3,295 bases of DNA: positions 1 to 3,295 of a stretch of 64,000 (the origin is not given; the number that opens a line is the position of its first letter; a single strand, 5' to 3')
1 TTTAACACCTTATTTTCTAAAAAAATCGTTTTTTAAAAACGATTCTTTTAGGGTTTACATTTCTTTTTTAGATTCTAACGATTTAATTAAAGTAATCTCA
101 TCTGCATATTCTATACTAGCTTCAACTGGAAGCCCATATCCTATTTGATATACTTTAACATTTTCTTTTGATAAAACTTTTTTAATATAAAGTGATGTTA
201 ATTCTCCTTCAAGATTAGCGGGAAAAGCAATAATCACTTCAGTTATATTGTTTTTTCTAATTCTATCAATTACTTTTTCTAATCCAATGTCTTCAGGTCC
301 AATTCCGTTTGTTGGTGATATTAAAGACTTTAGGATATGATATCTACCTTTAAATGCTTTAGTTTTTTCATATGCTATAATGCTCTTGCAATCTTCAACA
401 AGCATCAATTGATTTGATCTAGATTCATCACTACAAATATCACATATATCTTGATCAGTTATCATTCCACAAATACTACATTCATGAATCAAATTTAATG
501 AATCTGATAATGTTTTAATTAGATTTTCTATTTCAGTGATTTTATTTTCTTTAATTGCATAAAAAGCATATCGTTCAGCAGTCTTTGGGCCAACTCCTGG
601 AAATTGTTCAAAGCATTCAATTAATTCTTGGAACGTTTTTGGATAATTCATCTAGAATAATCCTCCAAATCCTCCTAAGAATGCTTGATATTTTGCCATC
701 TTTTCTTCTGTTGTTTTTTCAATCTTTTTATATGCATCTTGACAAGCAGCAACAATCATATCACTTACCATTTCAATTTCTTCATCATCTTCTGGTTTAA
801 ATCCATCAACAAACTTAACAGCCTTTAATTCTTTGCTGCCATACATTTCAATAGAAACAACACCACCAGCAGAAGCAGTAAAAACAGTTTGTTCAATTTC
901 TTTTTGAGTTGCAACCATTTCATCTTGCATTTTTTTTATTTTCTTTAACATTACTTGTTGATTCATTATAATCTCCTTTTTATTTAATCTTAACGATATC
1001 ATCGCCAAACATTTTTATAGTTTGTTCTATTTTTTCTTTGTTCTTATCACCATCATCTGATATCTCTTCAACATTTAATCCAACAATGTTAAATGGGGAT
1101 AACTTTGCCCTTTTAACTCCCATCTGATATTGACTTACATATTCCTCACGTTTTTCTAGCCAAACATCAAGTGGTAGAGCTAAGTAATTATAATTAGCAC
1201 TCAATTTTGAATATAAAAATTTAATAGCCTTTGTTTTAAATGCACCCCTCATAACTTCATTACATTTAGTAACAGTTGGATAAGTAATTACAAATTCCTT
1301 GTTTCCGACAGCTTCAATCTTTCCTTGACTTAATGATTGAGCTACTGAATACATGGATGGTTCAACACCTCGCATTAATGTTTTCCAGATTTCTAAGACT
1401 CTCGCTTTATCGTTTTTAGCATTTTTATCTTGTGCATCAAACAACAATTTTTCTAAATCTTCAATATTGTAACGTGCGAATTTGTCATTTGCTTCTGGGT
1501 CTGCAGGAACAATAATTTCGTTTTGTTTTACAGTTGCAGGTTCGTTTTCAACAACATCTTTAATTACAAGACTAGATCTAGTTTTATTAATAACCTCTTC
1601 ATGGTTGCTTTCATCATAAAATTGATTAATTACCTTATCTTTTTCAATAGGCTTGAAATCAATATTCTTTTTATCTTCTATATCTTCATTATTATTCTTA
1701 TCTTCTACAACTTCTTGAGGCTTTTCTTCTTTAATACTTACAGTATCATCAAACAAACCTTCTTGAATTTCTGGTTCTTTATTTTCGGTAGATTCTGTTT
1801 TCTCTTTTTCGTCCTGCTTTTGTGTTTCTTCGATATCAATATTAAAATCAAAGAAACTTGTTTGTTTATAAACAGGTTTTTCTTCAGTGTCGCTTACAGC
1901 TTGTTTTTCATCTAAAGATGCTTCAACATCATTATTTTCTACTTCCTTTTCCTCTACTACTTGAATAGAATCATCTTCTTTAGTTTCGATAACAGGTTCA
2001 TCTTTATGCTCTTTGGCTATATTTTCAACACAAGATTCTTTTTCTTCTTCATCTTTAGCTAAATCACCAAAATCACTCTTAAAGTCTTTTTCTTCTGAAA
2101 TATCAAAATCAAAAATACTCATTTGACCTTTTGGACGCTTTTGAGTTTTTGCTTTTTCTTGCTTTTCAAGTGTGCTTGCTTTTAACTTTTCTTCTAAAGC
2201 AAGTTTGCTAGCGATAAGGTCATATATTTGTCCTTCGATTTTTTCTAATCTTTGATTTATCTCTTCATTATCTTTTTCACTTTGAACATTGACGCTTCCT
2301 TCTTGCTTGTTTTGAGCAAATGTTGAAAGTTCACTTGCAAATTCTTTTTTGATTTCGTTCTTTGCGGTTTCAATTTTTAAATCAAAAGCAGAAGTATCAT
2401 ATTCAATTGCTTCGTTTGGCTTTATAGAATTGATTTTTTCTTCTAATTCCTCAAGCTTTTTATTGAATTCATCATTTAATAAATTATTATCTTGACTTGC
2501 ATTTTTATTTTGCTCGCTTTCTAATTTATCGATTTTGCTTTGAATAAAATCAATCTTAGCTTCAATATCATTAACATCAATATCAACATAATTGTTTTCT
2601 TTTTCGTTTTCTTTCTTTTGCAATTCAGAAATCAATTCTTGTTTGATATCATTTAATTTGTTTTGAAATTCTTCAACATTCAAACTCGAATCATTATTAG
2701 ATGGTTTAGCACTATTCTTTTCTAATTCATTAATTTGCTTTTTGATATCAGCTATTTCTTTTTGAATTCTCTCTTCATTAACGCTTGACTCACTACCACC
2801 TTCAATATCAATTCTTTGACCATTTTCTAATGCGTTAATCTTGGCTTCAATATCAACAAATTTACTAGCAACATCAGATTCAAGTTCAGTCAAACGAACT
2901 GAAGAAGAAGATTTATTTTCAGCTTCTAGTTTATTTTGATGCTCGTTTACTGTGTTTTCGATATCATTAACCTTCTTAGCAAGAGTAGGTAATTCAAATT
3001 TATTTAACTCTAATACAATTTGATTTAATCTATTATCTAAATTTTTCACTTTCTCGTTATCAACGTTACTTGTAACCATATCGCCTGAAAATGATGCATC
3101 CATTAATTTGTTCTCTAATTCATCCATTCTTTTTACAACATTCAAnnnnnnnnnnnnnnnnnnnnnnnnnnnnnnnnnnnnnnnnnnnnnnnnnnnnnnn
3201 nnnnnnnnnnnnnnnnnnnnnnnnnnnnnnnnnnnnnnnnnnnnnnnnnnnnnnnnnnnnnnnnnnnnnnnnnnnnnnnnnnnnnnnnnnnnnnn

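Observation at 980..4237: DnaX (tau) carries a roughly 550-aa coiled-coil and acidic FDF-repeat insertion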

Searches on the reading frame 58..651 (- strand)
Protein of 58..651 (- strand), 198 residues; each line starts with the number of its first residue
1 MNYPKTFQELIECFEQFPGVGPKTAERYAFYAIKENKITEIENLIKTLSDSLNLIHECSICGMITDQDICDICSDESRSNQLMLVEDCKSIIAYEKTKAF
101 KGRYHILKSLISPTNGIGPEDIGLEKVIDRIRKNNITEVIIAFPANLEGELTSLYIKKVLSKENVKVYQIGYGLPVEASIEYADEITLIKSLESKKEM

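Call 4: search_protein_families(library=pfam, proteins=[window:58-651:-], max_evalue=0.1)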
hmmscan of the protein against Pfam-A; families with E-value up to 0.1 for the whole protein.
window:58-651:- (198 aa): 8 families
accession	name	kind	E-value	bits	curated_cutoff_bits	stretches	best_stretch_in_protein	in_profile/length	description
PF13662.12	Toprim_4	-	4.8e-17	62.4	25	1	81-170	2-84/85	Toprim domain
PF21176.3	RecR_HhH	-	3.3e-10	40.1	27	1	8-49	2-42/45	RecR, helix-hairpin-helix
PF02132.21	RecR_ZnF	-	4.8e-08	33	22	1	55-75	1-21/21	RecR, Cys4-zinc finger domain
PF21175.2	RecR_C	-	7.2e-06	25.8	22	1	173-194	1-22/24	RecR, C-terminal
PF01751.28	Toprim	-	8.8e-05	23.1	23.1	1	81-166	1-92/96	Toprim domain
PF12756.13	zf-C2H2_2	-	0.017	15.8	26.9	1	26-64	21-59/100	C2H2 type zinc-finger (2 copies)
PF00633.29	HHH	-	0.072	13.4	24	0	18-27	17-26/30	Helix-hairpin-helix motif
PF16503.10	zn-ribbon_14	-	0.076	13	34.9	0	57-72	2-17/32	Zinc-ribbon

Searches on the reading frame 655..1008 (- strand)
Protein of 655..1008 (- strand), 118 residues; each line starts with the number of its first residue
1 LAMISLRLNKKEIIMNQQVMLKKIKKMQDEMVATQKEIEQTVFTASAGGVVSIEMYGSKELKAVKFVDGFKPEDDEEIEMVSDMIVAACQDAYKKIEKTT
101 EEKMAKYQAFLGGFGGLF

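Call 4: search_protein_families(library=pfam, proteins=[window:655-1008:-], max_evalue=0.1)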
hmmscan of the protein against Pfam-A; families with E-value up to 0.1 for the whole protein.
window:655-1008:- (118 aa): 2 families
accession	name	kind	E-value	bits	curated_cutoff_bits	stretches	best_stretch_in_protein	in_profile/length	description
PF02575.21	YbaB_DNA_bd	-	9.2e-21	74.3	25.5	1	21-108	1-87/91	YbaB/EbfC DNA-binding family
PF06696.16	Strep_SA_rep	-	0.024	15.1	26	0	100-109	2-12/25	Streptococcal surface antigen repeat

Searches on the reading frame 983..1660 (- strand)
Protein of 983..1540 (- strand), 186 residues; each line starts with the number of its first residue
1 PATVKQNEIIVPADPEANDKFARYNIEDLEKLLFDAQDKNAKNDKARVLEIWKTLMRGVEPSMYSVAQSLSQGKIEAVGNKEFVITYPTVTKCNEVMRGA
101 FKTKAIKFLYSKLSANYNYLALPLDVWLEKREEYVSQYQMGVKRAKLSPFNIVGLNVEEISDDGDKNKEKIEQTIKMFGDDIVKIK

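Call 17: search_protein_families(library=ncbifam, proteins=[window:983-1540:-], max_evalue=1)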
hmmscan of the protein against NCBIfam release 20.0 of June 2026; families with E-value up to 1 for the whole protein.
window:983-1540:- (186 aa): 1 family
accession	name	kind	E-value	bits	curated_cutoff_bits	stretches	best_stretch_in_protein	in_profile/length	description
NF004046.1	PRK05563.1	equivalog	0.0005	19.1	400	1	20-182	416-564/567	DNA polymerase III subunit gamma/tau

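Call 33: search_protein_representatives(protein=window:983-1525:-)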
Query: 181 residues. Proteins with E-value up to 0.001 (for the whole library): 136; up to 1e-10: 92; up to 1e-30: 25. The best 136 are listed.
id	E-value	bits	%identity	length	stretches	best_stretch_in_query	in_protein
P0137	1.8e-58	213.6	56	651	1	3-181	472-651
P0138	3.7e-54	199.6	53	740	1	3-180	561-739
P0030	9.4e-51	188.5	51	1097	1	3-180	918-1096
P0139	4.0e-49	183.2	48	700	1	1-180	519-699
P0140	2.1e-46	174.4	49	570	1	12-180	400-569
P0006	1.5e-44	168.3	49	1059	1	2-181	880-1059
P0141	1.7e-42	161.6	43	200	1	6-180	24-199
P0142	4.7e-42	160.2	45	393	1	6-180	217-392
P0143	2.9e-41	157.6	45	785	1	12-181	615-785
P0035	3.2e-41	157.5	40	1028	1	3-179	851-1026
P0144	3.8e-37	144.2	44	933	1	12-180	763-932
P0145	3.2e-36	141.2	43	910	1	9-181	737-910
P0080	4.4e-36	140.7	43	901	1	12-180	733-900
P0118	1.2e-35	139.4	46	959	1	13-180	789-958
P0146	1.6e-35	138.9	39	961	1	12-181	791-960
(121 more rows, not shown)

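Call 48: predict_structure(alignment_id=A3)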
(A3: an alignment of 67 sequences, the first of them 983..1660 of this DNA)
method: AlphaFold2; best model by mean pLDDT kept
length: 226 residues; sequences in the alignment: 67
mean_pLDDT: 87.1   pTM: 0.65
mean pLDDT of the five models: 87.1, 87.0, 87.0, 86.7, 86.5
residues with pLDDT >= 90: 147; 70-90: 41; 50-70: 28; < 50: 10
segments of 3 or more residues with pLDDT < 50: 42-47
pLDDT, mean of each block of 10 residues (from residue 1): 76 91 90 74 50 61 95 98 98 97 98 98 98 95 96 96 98 98 97 80 62 82 68
secondary structure, 60 per line:
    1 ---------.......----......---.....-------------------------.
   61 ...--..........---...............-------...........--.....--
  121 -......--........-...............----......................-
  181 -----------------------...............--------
elements in order: E10-16 E21-26 E30-34 H60-63 H66-75 H79-93 H101-111 E114-118 E122-127 H130-137 H139-153 E158-163 H164-179 H204-218

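Call 51: fold_search(model_id=the predicted structure, library=pdb)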
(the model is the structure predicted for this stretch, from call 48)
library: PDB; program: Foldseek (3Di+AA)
matches with E <= 10: 331; with E <= 0.001: 0
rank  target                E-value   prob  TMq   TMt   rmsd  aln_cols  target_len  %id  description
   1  4tps_D                1.3e-02  1.00  0.28  0.66   3.6        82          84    8  Sporulation Inhibitor of DNA Replication, SirA, in complex with Domain I of DnaA (released 2014-07-30)
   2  4tps_B                2.6e-02  0.99  0.28  0.66   3.5        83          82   10  Sporulation Inhibitor of DNA Replication, SirA, in complex with Domain I of DnaA (released 2014-07-30)
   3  8a3v_D                6.7e-02  0.47  0.25  0.36  22.4       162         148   11  Crystal structure of the Vibrio cholerae replicative helicase (VcDnaB) in complex with its loader protein (VcDciA) (released 2023-02-15)
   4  3lno_B                1.5e-01  0.47  0.25  0.42  12.8       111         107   15  Crystal Structure of Domain of Unknown Function DUF59 from Bacillus anthracis (released 2010-02-16)
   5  8qcq_c                2.4e-01  0.28  0.24  0.26  10.8       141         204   15  B. subtilis ApdA-stalled ribosomal complex (released 2024-03-20)
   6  3lno_F                2.5e-01  0.54  0.24  0.42   5.2        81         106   15  Crystal Structure of Domain of Unknown Function DUF59 from Bacillus anthracis (released 2010-02-16)
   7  3lno_D                2.8e-01  0.35  0.24  0.41  12.6       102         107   15  Crystal Structure of Domain of Unknown Function DUF59 from Bacillus anthracis (released 2010-02-16)
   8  5wz4_A                3.0e-01  0.07  0.12  0.17  13.8       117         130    9  Crystal structure of Mycobacterium tuberculosis VapC20 (Rv2549c), Sarcin-Ricin loop cleaving toxin (released 2017-10-25)
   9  8a3v_C                3.2e-01  0.30  0.27  0.38  18.8       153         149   12  Crystal structure of the Vibrio cholerae replicative helicase (VcDnaB) in complex with its loader protein (VcDciA) (released 2023-02-15)
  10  6he2_A                3.4e-01  0.23  0.17  0.09   7.4        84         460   14  Crystal structure of an open conformation of 2-Hydroxyisobutyryl-CoA Ligase (HCL) in complex with 2-HIB-AMP and CoA (released 2019-08-28)
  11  5fku_E                3.7e-01  0.41  0.26  0.44  11.1       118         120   13  cryo-EM structure of the E. coli replicative DNA polymerase complex in DNA free state (DNA polymerase III alpha, beta, (released 2015-11-25)
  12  7ykm                  3.9e-01  0.69  0.23  0.58   4.0        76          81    9  Structure of DciA DUF721 domain from Deinococcus radiodurans (released 2023-08-02)
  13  3gku_B                4.4e-01  0.13  0.21  0.24  12.7       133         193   14  Crystal structure of a probable RNA-binding protein from Clostridium symbiosum ATCC 14940 (released 2009-03-31)
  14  2e0g_MODEL_1_A        4.7e-01  0.57  0.24  0.44   3.9        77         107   12  DnaA N-terminal domain (released 2007-05-01)
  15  5opt_m                5.0e-01  0.23  0.22  0.24   5.3        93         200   16  Structure of KSRP in context of Trypanosoma cruzi 40S (released 2017-11-15)
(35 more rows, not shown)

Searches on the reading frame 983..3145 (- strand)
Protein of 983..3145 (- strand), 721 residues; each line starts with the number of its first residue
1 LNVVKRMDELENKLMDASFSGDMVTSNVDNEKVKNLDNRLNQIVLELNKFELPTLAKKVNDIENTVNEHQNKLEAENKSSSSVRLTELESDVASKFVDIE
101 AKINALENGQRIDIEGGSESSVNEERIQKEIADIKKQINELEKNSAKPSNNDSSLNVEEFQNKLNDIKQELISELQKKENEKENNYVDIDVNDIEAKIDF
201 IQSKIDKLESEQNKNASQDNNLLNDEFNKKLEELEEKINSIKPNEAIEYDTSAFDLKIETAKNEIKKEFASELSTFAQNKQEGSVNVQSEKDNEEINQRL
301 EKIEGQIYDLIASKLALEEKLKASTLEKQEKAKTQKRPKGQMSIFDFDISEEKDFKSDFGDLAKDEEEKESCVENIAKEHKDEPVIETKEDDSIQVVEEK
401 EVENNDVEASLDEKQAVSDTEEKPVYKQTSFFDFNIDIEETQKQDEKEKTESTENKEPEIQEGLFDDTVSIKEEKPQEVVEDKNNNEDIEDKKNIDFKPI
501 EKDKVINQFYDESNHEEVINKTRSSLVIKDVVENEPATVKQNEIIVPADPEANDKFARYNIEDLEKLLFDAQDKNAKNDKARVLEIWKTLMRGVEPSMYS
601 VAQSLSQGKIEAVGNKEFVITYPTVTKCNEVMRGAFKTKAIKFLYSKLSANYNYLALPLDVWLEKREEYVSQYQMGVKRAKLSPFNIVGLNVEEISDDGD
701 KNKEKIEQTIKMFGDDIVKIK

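Call 18: search_solved_structures(query=window:983-3145:-, max_evalue=1)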
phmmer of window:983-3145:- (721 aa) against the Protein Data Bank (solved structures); distinct sequences matched with E-value up to 1: 0.
